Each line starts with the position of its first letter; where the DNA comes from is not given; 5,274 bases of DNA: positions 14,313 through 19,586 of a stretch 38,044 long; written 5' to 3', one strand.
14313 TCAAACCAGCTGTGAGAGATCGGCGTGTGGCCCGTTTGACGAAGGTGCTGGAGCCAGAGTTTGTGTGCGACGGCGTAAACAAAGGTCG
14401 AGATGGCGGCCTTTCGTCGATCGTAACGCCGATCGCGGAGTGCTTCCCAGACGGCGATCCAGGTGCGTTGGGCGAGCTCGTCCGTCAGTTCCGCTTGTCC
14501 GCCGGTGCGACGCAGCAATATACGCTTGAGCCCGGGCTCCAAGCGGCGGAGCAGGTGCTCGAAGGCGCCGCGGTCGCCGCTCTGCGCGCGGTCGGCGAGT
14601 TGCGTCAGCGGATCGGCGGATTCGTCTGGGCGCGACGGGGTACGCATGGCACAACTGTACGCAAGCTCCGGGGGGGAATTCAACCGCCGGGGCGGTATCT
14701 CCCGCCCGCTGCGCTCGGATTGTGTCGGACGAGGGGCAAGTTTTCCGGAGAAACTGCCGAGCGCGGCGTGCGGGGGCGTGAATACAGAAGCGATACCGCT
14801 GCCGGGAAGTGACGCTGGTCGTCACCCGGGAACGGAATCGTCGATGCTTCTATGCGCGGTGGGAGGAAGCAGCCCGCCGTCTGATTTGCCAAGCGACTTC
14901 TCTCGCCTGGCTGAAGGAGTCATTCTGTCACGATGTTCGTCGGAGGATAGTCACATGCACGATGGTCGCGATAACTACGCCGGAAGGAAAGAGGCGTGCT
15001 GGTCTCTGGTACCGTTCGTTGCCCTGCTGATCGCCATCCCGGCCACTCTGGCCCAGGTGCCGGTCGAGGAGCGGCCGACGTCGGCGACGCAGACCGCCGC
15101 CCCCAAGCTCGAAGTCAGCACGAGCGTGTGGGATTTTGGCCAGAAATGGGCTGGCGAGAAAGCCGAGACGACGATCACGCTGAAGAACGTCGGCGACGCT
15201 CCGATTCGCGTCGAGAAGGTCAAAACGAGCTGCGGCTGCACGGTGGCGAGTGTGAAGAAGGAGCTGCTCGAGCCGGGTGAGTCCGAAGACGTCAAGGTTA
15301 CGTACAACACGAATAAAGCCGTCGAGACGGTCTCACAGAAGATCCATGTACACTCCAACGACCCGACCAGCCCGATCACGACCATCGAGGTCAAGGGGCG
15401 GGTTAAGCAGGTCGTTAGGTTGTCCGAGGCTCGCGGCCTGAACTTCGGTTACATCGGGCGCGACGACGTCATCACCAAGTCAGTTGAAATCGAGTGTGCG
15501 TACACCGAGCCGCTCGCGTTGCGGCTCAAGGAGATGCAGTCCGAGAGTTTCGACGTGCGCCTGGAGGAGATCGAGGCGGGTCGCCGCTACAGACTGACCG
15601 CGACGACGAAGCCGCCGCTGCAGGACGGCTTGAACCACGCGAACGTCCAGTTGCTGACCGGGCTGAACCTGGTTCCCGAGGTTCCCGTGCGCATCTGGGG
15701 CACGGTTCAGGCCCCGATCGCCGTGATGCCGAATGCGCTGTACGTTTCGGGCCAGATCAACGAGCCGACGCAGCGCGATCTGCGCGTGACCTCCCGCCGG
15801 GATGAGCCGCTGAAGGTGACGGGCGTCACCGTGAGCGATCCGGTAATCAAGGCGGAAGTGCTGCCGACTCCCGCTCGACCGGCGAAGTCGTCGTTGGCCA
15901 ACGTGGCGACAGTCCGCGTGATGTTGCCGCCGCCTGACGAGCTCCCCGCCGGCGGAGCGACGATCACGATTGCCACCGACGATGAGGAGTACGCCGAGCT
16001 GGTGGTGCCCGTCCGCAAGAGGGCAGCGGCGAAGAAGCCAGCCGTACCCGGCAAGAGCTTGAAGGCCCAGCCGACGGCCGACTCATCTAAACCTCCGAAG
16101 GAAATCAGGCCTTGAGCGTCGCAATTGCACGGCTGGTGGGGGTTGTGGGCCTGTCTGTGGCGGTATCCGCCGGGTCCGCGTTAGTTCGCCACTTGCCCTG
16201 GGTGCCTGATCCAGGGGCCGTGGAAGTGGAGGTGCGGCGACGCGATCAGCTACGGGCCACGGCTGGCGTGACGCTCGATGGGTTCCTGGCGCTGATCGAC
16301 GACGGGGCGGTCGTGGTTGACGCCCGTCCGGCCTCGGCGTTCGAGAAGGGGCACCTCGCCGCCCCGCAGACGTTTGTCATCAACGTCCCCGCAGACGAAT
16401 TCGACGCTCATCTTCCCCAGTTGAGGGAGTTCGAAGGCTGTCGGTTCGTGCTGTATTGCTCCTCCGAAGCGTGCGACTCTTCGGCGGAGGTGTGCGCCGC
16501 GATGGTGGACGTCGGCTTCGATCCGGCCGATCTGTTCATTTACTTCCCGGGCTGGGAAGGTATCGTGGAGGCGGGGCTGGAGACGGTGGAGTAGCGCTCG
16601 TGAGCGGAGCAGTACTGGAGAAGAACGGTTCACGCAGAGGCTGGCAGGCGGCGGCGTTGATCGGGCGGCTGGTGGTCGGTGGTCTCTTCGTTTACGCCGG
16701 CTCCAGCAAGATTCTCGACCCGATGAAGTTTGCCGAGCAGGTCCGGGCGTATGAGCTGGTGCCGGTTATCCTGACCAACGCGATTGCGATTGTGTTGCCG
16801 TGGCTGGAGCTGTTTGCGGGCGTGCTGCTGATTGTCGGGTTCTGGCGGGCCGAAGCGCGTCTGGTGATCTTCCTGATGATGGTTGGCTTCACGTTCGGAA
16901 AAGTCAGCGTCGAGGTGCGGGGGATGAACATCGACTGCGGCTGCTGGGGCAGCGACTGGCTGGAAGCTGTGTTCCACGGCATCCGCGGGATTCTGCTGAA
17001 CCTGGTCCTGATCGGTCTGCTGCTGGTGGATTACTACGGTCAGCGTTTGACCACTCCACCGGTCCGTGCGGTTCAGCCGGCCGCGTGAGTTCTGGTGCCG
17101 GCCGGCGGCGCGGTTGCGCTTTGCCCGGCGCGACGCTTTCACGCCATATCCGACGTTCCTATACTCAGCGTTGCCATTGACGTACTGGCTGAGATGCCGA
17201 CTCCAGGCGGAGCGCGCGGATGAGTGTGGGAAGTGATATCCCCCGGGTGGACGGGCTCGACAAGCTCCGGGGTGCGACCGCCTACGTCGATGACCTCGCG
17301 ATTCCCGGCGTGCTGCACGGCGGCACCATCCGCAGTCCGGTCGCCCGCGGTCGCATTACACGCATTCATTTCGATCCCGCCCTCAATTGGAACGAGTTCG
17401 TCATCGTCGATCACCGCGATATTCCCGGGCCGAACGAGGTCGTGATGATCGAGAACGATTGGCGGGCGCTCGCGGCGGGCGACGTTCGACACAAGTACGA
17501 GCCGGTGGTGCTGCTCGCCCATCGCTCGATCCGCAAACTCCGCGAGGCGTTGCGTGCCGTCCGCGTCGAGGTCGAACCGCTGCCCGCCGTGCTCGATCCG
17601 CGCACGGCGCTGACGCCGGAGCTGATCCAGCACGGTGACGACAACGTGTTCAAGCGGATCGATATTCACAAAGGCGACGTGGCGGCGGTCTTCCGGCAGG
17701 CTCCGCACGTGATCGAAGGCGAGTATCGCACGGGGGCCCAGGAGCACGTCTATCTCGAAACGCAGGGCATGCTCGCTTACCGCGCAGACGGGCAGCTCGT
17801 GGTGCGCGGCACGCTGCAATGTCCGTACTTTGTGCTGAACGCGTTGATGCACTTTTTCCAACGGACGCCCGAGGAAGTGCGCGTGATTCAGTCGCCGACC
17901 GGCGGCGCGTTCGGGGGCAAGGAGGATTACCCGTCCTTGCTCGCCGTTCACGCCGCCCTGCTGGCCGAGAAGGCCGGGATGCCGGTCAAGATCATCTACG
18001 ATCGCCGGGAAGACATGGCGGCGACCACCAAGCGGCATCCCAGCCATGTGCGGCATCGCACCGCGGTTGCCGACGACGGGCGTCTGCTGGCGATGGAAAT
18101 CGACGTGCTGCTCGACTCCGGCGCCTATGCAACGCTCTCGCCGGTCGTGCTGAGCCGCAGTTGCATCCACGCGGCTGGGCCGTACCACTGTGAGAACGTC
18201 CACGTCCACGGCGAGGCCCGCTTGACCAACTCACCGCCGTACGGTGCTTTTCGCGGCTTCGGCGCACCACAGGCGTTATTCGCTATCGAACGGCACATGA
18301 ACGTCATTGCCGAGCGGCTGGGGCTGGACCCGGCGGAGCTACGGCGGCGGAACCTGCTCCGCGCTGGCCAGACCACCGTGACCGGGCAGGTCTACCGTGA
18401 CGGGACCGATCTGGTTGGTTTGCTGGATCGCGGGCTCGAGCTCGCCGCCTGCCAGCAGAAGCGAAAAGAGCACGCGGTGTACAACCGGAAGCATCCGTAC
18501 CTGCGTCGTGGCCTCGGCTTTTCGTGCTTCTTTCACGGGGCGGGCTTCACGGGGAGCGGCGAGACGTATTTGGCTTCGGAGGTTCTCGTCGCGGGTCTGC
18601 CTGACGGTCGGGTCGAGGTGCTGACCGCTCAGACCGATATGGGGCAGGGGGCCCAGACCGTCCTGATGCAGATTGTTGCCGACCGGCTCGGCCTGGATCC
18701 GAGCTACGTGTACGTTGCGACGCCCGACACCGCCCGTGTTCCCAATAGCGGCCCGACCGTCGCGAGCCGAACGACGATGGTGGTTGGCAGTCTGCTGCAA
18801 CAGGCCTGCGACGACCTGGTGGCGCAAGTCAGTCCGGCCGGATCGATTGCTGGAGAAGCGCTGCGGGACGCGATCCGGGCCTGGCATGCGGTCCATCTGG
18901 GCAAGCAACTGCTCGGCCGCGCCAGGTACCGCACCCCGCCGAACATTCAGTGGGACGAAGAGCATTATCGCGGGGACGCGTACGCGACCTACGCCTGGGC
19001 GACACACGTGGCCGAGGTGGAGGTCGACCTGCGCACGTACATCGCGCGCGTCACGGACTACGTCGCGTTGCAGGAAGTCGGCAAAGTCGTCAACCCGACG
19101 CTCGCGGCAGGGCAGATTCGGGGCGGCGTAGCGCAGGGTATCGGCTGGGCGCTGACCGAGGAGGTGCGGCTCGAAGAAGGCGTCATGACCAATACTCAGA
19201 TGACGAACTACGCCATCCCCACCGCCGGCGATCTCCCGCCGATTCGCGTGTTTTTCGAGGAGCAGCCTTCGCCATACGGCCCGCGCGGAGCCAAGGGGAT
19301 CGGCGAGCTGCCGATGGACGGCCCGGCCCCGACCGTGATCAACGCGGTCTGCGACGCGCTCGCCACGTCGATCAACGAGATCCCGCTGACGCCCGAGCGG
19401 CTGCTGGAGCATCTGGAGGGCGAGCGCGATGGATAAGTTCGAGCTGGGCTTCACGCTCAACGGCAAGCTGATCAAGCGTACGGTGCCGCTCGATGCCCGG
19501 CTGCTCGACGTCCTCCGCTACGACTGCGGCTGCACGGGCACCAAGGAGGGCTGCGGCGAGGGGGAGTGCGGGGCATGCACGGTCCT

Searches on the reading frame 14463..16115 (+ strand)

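Call 60: search_protein_families(library=pfam, proteins=[window:14463-16115:+], max_evalue=0.0001)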
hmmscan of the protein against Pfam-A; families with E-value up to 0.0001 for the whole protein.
window:14463-16115:+ (550 aa): 2 families
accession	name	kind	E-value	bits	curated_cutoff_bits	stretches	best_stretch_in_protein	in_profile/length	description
PF07610.17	DUF1573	-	1.5e-23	83.1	26.1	1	217-314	2-98/98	Protein of unknown function (DUF1573)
PF22544.2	HYDIN_VesB_CFA65-like_Ig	-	3.8e-19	69.2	25.5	1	214-312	1-99/100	HYDIN/CFA65/VesB-like, Ig-like domain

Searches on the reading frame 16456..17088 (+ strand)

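Call 60: search_protein_families(library=pfam, proteins=[window:16456-17088:+], max_evalue=0.0001)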
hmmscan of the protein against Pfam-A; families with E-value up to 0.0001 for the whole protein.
window:16456-17088:+ (210 aa): 2 families
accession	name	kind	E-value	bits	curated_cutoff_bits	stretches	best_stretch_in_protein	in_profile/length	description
PF07291.16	MauE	-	8.9e-26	91.1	27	1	65-191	3-124/128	Methylamine utilisation protein MauE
PF07681.17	DoxX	-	1e-09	39.3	23.6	1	67-147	2-81/85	DoxX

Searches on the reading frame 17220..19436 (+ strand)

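Call 60: search_protein_families(library=pfam, proteins=[window:17220-19436:+], max_evalue=0.0001)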
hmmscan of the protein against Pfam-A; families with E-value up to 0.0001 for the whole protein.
window:17220-19436:+ (738 aa): 3 families
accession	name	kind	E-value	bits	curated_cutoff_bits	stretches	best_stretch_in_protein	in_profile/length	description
PF02738.23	MoCoBD_1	-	1.6e-81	273.5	27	1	140-379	6-244/244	Molybdopterin cofactor-binding domain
PF20256.3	MoCoBD_2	-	5.1e-68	230.1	27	1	406-673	3-283/283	Molybdopterin cofactor-binding domain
PF01315.27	Ald_Xan_dh_C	-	7.7e-14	52.4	31.3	1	18-122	2-110/110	Aldehyde oxidase and xanthine dehydrogenase, a/b hammerhead domain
